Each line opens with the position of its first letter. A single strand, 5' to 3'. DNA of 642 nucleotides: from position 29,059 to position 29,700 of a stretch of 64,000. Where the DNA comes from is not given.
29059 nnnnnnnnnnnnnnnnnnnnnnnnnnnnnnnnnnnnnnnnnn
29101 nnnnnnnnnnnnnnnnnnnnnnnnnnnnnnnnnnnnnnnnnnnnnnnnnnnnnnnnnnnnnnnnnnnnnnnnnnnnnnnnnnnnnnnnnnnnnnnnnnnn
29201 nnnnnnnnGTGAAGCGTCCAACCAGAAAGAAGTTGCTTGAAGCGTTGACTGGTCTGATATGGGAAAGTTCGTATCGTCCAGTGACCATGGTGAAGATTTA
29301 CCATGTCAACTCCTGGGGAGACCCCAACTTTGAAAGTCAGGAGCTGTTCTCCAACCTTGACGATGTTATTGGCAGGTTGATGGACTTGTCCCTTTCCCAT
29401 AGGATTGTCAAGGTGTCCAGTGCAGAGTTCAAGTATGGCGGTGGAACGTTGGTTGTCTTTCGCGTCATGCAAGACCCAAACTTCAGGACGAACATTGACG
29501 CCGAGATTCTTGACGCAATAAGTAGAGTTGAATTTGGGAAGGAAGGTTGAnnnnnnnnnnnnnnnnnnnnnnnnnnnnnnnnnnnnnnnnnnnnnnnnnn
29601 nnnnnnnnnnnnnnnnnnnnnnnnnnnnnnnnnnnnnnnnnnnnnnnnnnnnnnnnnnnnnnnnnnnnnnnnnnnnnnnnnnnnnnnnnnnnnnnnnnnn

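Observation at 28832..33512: Seven-member tandem paralog family of ~110-130-aa proteins (DxSL(S/T).R(I/V) ... TNID ... (I/L)..(L/I)S(K/R)(L/I/V))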

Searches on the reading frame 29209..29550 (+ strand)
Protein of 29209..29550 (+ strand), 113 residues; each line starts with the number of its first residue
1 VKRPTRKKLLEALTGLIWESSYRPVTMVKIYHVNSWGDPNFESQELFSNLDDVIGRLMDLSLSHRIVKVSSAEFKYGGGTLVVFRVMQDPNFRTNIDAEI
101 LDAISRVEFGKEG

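Call 6: search_protein_families(library=pfam, proteins=[window:29209-29550:+], max_evalue=1)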
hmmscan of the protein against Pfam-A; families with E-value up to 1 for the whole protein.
window:29209-29550:+ (113 aa): 2 families
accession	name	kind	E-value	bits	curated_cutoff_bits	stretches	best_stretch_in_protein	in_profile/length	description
PF17757.6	UvrB_inter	-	0.05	14.2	22.9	1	49-108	10-70/91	UvrB interaction domain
PF23919.1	DUF7258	-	0.14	12.8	27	1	27-61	41-75/76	Domain of unknown function (DUF7258)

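Call 7: search_protein_families(library=phrogs, proteins=[window:29209-29550:+], max_evalue=0.1)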
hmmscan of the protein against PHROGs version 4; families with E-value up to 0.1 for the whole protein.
window:29209-29550:+ (113 aa): 0 families

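Call 11: search_dna_similar(query=window:29209-29550:+, collection=phages, mode=protein, max_evalue=0.01, max_rows=30)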
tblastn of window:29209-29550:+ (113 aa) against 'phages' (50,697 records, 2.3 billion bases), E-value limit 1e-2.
No match.

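Call 14: find_homologous_proteins(query=A2, max_evalue=0.01)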
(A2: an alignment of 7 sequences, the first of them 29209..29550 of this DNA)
Query A2 (7 sequences) (113 aa, profile of the alignment): 177 proteins with E <= 0.01 among 637 candidates; the best 120 are listed.
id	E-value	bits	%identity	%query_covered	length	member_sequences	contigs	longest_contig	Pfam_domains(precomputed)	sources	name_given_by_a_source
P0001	2.5e-28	116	88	99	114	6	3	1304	-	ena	-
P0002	3.0e-28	116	87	97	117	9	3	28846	-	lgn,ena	-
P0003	4.3e-28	116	94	98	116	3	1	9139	-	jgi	-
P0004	1.4e-27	114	88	97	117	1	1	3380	-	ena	-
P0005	1.8e-27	114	37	56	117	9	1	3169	-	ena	-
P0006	3.2e-27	113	83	97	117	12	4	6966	-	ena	-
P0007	1.3e-26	111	-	-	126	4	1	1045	-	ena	-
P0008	2.6e-26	110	78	97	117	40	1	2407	-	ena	-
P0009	4.8e-26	109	36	57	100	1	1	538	-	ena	-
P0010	1.1e-25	108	86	97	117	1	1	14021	-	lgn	-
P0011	1.5e-25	107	37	56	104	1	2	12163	-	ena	-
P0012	2.0e-25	107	78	95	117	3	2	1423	-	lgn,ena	-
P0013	2.7e-25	107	78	96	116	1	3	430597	-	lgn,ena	-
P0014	5.0e-25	106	22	65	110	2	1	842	-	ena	-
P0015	5.7e-25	106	81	97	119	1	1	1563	-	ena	-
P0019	1.2e-22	98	28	53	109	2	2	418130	-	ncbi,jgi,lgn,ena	-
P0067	9.0e-14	70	27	95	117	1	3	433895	-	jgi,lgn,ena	-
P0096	2.8e-10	58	21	58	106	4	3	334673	-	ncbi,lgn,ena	-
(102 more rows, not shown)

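Call 15: search_solved_structures(query=A2, max_evalue=10)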
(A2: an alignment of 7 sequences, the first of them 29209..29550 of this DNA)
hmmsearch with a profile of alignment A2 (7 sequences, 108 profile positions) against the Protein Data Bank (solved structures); distinct sequences matched with E-value up to 10: 5.
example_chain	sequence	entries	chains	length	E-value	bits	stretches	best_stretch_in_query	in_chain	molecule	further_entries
4v81_D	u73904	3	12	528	0.1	16.2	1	16-102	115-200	T-complex protein 1 subunit delta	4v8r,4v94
5gw4_d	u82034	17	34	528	0.1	16.2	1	16-102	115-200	T-complex protein 1 subunit delta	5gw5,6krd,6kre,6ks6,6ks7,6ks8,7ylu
9bcz_A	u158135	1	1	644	0.88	13.2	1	7-96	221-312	1-phosphatidylinositol 4,5-bisphosphate phosphodiesterase zeta-1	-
36ln_A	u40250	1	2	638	0.88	13.2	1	7-96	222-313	1-phosphatidylinositol 4,5-bisphosphate phosphodiesterase zeta-1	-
3m6m_D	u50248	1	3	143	1.3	12.7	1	12-82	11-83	Sensory/regulatory protein rpfC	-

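Call 17: find_encoding_contigs(protein=P0019, flank=10000, max_places=3)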
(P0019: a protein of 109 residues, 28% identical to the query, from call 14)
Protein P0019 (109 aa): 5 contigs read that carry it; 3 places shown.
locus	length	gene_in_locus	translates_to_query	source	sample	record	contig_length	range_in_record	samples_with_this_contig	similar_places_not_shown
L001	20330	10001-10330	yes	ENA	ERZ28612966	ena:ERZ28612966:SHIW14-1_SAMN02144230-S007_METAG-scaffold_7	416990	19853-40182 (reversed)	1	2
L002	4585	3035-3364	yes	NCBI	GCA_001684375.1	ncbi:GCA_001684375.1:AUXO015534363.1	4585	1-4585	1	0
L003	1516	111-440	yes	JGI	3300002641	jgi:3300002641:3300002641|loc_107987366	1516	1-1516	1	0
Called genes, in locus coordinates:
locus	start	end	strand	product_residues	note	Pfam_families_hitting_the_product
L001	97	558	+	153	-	PF25753:SF0329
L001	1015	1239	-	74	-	-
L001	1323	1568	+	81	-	-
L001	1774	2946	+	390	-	PF09511:RNA_lig_T4_1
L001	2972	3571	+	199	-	PF23780:S-AdoMet_lyase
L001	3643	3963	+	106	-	-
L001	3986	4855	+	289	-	-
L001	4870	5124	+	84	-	-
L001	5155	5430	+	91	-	-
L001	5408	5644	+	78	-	-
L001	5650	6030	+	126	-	-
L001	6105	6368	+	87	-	-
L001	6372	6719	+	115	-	-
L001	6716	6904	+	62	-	PF23835:DUF7205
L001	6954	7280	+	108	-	-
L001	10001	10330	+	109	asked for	-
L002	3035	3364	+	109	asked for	-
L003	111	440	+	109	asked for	-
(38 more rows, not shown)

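Call 18: find_encoding_contigs(protein=P0013, flank=10000, max_places=3)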
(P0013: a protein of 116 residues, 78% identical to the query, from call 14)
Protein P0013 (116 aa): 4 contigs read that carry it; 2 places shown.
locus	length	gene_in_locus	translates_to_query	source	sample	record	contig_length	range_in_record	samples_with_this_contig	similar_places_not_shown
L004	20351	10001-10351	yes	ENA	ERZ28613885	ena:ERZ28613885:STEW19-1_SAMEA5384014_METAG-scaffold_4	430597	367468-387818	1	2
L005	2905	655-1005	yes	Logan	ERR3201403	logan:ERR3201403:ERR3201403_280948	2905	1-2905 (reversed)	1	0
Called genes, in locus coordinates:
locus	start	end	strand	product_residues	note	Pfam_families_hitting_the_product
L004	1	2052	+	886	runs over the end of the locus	-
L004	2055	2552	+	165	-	PF08722:Tn7_TnsA-like_N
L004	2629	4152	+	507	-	-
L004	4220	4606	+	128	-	-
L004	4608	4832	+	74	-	-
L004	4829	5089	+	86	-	-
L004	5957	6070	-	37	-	-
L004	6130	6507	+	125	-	-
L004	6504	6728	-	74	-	-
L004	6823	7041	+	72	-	-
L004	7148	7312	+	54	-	-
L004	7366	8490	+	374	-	PF09511:RNA_lig_T4_1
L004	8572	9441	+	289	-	-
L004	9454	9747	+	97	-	-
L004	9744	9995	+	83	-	-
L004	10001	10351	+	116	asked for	-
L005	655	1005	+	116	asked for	-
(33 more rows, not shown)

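Call 27: find_encoding_contigs(protein=P0096, flank=10000, max_places=2)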
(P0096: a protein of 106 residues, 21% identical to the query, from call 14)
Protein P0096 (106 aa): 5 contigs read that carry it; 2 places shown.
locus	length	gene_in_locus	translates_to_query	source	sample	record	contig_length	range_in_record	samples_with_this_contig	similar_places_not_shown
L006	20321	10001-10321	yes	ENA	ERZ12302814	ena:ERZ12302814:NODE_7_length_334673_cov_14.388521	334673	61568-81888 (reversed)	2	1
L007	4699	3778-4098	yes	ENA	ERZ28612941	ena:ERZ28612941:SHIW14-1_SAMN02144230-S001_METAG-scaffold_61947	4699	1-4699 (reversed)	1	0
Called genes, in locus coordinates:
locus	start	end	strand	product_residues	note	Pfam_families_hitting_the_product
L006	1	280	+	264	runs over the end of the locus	-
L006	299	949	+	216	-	-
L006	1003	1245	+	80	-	-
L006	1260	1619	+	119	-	-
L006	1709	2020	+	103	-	-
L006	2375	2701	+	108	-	-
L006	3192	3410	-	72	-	-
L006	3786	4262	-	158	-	-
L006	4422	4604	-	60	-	-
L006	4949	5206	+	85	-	-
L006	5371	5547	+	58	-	-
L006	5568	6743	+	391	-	PF09511:RNA_lig_T4_1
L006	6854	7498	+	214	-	-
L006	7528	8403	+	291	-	-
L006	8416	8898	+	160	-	-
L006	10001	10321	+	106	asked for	-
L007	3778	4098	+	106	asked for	-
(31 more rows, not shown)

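Call 28: find_encoding_contigs(protein=P0067, flank=10000, max_places=2)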
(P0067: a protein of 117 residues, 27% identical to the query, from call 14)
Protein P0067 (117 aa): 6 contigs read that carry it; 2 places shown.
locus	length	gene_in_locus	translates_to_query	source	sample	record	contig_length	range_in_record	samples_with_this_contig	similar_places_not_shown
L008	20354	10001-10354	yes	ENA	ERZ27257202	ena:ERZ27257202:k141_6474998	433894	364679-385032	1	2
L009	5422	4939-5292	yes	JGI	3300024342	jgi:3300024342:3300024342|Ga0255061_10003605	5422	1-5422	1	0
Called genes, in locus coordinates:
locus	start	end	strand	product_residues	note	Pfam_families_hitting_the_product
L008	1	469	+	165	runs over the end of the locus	PF08722:Tn7_TnsA-like_N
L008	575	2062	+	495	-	-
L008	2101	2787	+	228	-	PF10677:DUF2490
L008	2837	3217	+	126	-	-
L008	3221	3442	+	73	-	-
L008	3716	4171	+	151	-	PF25753:SF0329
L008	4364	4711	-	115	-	PF13306:LRR_5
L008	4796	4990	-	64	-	-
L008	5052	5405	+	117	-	-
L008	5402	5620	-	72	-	-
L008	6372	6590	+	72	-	-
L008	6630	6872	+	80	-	-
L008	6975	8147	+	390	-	PF09511:RNA_lig_T4_1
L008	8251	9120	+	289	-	-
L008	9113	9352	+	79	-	-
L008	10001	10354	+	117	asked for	-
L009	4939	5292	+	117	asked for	-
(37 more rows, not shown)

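Call 30: predict_structure(alignment_id=A3)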
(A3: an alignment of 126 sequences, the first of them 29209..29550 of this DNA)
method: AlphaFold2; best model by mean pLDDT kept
length: 113 residues; sequences in the alignment: 126
mean_pLDDT: 89.2   pTM: 0.82
mean pLDDT of the five models: 89.2, 88.0, 87.7, 86.5, 86.3
residues with pLDDT >= 90: 78; 70-90: 27; 50-70: 7; < 50: 1
segments of 3 or more residues with pLDDT < 50: none
pLDDT, mean of each block of 10 residues (from residue 1): 82 94 92 88 89 96 94 78 93 93 93 54
secondary structure, 60 per line:
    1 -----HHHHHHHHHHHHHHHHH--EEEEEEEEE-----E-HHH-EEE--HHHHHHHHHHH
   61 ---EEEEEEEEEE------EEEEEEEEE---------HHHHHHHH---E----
elements in order: H6-22 E25-33 E45-47 H50-60 E64-73 E80-88 H98-105

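Call 32: search_protein_representatives(alignment_id=A3)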
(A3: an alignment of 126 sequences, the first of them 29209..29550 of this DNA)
Query: 126 sequences, 116 profile positions. Proteins with E-value up to 0.001 (for the whole library): 171; up to 1e-10: 25; up to 1e-30: 1. The best 150 are listed.
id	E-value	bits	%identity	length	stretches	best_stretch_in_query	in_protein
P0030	3.7e-34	133.6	-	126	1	4-114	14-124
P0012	4.3e-30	120.5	-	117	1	10-113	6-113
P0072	1.3e-28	115.7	-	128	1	2-110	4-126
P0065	5.5e-26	107.2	-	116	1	10-113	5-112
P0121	1.3e-22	96.3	-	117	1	10-115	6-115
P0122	6.5e-22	94.1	-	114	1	7-113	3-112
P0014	6.8e-20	87.6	-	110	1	10-113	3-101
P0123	2.2e-19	86.0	-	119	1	7-113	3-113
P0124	2.7e-19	85.6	-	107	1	10-110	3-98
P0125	4.8e-19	84.9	-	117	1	10-114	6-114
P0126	6.7e-18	81.2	-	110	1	20-115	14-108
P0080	1.0e-17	80.6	-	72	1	46-114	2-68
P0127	1.0e-17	80.6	-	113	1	10-112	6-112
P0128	5.1e-17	78.3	-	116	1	10-110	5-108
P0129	1.6e-15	73.5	-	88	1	40-113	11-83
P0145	2.3e-09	53.7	-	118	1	6-107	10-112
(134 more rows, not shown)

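Call 39: search_protein_families(library=pfam, alignment_id=A4, max_evalue=0.01)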
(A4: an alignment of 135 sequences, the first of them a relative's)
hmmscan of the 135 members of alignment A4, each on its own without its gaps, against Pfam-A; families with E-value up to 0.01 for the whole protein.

A. member 1, P0145 (118 aa): 0 families

B. families by the number of members that match (of 135 scanned): 6 families
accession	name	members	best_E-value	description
PF21822.3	Phage_TAC_15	1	0.00062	Phage tail assembly chaperone protein, TAC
PF00677.23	Lum_binding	1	0.0041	Lumazine binding domain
PF13676.11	TIR_2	1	0.0044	TIR domain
PF21571.2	ArgZ-like_C_1st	1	0.0047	Arginine dihydrolase ArgZ-like, C-terminal, first region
PF13431.12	TPR_17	1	0.0053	Tetratricopeptide repeat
PF02402.22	Lysis_col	1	0.0058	Lysis protein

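Call 40: search_protein_families(library=phrogs, alignment_id=A4, max_evalue=0.01)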
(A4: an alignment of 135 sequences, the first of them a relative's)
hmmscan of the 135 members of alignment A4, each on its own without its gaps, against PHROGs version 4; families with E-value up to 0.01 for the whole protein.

A. member 1, P0145 (118 aa): 0 families

B. families by the number of members that match (of 135 scanned): 5 families
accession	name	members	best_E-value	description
phrog_26846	-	1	6.9e-15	-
phrog_8255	-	1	0.0013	-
phrog_200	-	1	0.0015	lipoprotein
phrog_7409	-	1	0.0023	-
phrog_32864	-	1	0.0086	-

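Call 41: fold_search(model_id=the predicted structure, library=viral)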
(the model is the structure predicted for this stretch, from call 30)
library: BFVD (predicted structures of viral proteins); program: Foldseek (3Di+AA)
matches with E <= 10: 671; with E <= 0.001: 0
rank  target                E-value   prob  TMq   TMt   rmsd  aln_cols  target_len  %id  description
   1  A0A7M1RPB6            9.6e-03  0.98  0.37  0.46   3.2        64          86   16  Uncharacterized protein [Bacillus phage DLc1]
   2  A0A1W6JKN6            2.7e-02  0.96  0.41  0.55   4.4        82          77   13  Uncharacterized protein [Lactococcus phage AM4]
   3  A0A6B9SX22            2.9e-02  0.66  0.35  0.35   5.9        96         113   17  Uncharacterized protein [Acinetobacter phage vB_AbaM_PhT2]
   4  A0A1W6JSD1            3.3e-02  0.98  0.40  0.61   2.9        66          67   11  Uncharacterized protein [Bacillus phage Harambe]
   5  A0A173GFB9            3.5e-02  0.63  0.39  0.31   9.6       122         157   11  Uncharacterized protein [Erwinia phage vB_EamM_Deimos-Minion]
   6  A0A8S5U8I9            4.5e-02  0.91  0.34  0.46   5.6        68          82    9  Uncharacterized protein (Fragment) [Podoviridae sp. ctdxt3]
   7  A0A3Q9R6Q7            5.8e-02  0.41  0.32  0.20  12.7       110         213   12  (no name in the UniProt tables at hand)
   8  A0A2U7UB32            1.1e-01  0.57  0.35  0.16  10.0        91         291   16  Uncharacterized protein [Pandoravirus neocaledonia]
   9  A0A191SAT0            1.1e-01  0.15  0.24  0.15  10.0        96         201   14  (no name in the UniProt tables at hand)
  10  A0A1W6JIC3            1.2e-01  0.87  0.38  0.53   4.8        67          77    9  Uncharacterized protein [Lactococcus phage AM6]
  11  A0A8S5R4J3            1.2e-01  0.51  0.33  0.47   5.5        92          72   15  Uncharacterized protein [Siphoviridae sp. ctu8P6]
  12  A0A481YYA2            1.2e-01  0.16  0.27  0.24   9.9       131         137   11  SnoaL-like domain protein [Marseillevirus LCMAC202]
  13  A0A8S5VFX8            1.3e-01  0.47  0.33  0.43   5.3        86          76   16  Uncharacterized protein [Siphoviridae sp. ctNHj22]
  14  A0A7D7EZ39            1.4e-01  0.44  0.34  0.25   8.2        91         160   11  (no name in the UniProt tables at hand)
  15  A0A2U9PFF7            1.4e-01  0.08  0.21  0.11  14.6       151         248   16  Uncharacterized protein [Erwinia phage vB_EamM-Bue1]
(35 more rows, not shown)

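Call 42: find_homologous_proteins(query=A4, max_evalue=0.001)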
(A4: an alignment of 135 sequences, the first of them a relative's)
Query A4 (135 sequences) (118 aa, profile of the alignment): 17 proteins with E <= 0.001 among 3513 candidates.
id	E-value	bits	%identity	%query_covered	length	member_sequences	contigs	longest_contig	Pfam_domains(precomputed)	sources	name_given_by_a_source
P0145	3.4e-18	83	100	100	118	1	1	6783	-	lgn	-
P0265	2.6e-9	55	-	-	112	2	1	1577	-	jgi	jgi:hypothetical protein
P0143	5.1e-9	54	-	-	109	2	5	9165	-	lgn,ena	-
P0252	7.1e-9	53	39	19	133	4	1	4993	-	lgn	-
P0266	9.5e-9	53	-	-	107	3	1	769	-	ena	-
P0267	1.8e-8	52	35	26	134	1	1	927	-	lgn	-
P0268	4.4e-8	51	30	47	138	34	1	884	-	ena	-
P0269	1.2e-7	49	30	47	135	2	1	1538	-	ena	-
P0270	1.3e-7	49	27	47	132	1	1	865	-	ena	-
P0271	1.7e-7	49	35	26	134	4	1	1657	-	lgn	-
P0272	2.0e-7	49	27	47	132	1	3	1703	-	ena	-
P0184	3.0e-7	48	26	45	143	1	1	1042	-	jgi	jgi:hypothetical protein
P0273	4.6e-7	48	25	47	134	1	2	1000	-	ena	-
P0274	5.9e-7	47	28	47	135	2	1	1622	-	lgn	-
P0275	1.1e-6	46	25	47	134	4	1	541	-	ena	-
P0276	1.6e-6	46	35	26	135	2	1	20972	-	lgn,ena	-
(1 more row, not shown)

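Call 52: search_protein_families(library=padloc, proteins=[window:29209-29550:+], max_evalue=0.1)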
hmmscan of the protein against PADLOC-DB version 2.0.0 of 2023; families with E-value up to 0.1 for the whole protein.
window:29209-29550:+ (113 aa): 0 families

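Call 72: find_encoding_contigs(protein=P0276, flank=10000, max_places=2)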
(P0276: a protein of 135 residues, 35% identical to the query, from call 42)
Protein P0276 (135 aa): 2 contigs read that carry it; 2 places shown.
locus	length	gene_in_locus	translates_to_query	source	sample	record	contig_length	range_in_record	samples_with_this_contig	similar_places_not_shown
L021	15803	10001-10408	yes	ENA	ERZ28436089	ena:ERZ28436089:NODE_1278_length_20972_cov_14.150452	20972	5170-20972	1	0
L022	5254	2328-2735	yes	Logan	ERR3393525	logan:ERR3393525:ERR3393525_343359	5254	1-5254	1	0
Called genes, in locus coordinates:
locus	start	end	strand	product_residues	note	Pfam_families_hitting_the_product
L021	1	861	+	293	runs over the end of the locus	-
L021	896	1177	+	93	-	-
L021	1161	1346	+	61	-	-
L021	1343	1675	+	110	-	-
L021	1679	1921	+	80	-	-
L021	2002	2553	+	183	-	-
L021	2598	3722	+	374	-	-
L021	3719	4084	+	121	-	-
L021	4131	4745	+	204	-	PF23780:S-AdoMet_lyase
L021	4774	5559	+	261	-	-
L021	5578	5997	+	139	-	-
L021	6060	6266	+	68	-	-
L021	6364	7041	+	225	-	-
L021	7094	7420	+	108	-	-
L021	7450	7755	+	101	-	PF25682:Phage_VG64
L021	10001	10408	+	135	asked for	-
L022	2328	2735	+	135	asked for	-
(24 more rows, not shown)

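Call 73: find_encoding_contigs(protein=P0145, flank=7000, max_places=2)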
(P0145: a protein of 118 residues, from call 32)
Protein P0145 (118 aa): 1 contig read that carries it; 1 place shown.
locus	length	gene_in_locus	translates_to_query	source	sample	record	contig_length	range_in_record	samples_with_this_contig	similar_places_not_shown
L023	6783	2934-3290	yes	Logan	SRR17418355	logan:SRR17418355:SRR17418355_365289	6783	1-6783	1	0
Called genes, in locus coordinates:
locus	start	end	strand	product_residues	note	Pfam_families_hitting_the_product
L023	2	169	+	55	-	?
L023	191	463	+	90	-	-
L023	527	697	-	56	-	-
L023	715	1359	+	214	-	-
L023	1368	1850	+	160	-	-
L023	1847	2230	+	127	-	-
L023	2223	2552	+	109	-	-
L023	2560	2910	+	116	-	-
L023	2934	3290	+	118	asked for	-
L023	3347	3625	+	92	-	-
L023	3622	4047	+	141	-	-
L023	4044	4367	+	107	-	-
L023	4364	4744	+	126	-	-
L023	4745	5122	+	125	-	-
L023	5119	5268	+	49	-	-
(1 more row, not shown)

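Call 81: fold_search(model_id=the predicted structure, library=pdb)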
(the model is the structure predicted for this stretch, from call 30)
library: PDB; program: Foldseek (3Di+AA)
matches with E <= 10: 596; with E <= 0.001: 0
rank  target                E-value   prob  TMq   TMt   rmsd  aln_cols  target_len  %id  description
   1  4a9a_A                9.2e-02  0.35  0.30  0.12  13.1        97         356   12  Structure of Rbg1 in complex with Tma46 dfrp domain (released 2012-10-03)
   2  3x0w_A                9.8e-02  0.25  0.27  0.26  12.2       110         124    6  Crystal structure of PLEKHM1 LIR-fused human LC3B_2-119 (released 2015-01-14)
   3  4m01_A                1.2e-01  0.44  0.31  0.14   4.9        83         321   11  N terminal fragment(residues 245-575) of binding region of SraP (released 2014-06-18)
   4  4hjg_E                1.5e-01  0.25  0.23  0.35   5.9        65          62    8  Meditope-enabled trastuzumab (released 2013-10-09)
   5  1kh0_A                1.6e-01  0.57  0.32  0.49   3.8        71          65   10  Accurate Computer Base Design of a New Backbone Conformation in the Second Turn of Protein L (released 2002-01-23)
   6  1ryj_MODEL_1_A        1.6e-01  0.23  0.28  0.38   8.3        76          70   12  Solution NMR Structure of Protein Mth1743 from Methanobacterium thermoautotrophicum. Ontario Centre for Struct (released 2004-02-24)
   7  7yl4_A                2.1e-01  0.28  0.28  0.09   5.5        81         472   15  Cell surface protein YwfG protein (apo form) (released 2023-06-07)
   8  2h63_C                2.1e-01  0.10  0.22  0.11  12.8        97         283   12  Crystal Structure of Human Biliverdin Reductase A (released 2006-07-04)
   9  5ygu_B                2.3e-01  0.33  0.32  0.25   7.9       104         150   12  Crystal structure of Escherichia coli (strain K12) mRNA Decapping Complex RppH-DapF (released 2018-06-06)
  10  1mhh_F                2.3e-01  0.20  0.22  0.35   5.9        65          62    8  Structure of P. magnus protein L mutant bound to a mouse Fab (released 2003-01-14)
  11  5w9a_C                2.3e-01  0.18  0.28  0.28  12.3       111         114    7  The structure of the Trim5alpha Bbox- coiled coil in complex LC3B (released 2018-10-10)
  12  8fbp_A                2.4e-01  0.28  0.33  0.12   6.6       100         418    4  Glutamine synthetase from Pseudomonas aeruginosa, filament double-unit in compressed conformation (released 2024-02-14)
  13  4kyx_A                2.9e-01  0.20  0.27  0.23   8.0        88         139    7  Crystal structure of ADP-ribose pyrophosphatase MutT from Rickettsia felis (released 2013-08-07)
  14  5bs6_D                2.9e-01  0.20  0.31  0.18   9.9       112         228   16  Apo structure of transcriptional factor AraR from Bacteroides thetaiotaomicron VPI (released 2015-06-17)
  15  5w9a_D                2.9e-01  0.16  0.28  0.28  12.3       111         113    7  The structure of the Trim5alpha Bbox- coiled coil in complex LC3B (released 2018-10-10)
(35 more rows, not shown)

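Call 85: find_related_loci(query=window:29209-29550:+, collection=viral_contigs, flank=6000)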
Query window:29209-29550:+ (113 aa) in viral_contigs; peptide patterns used: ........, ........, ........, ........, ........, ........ (x = any residue, [..] = any of these).
17 stretches matched a pattern, but none encodes a relative of the query by tblastn (E <= 1e-3).

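Call 87: find_related_loci(query=A7, collection=viral_contigs, flank=7000)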
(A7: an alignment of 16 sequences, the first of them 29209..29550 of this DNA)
Query A7 (113 aa) in viral_contigs; peptide patterns used: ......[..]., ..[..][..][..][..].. (x = any residue, [..] = any of these).
26 stretches matched a pattern, but none encodes a relative of the query by tblastn (E <= 1e-3).
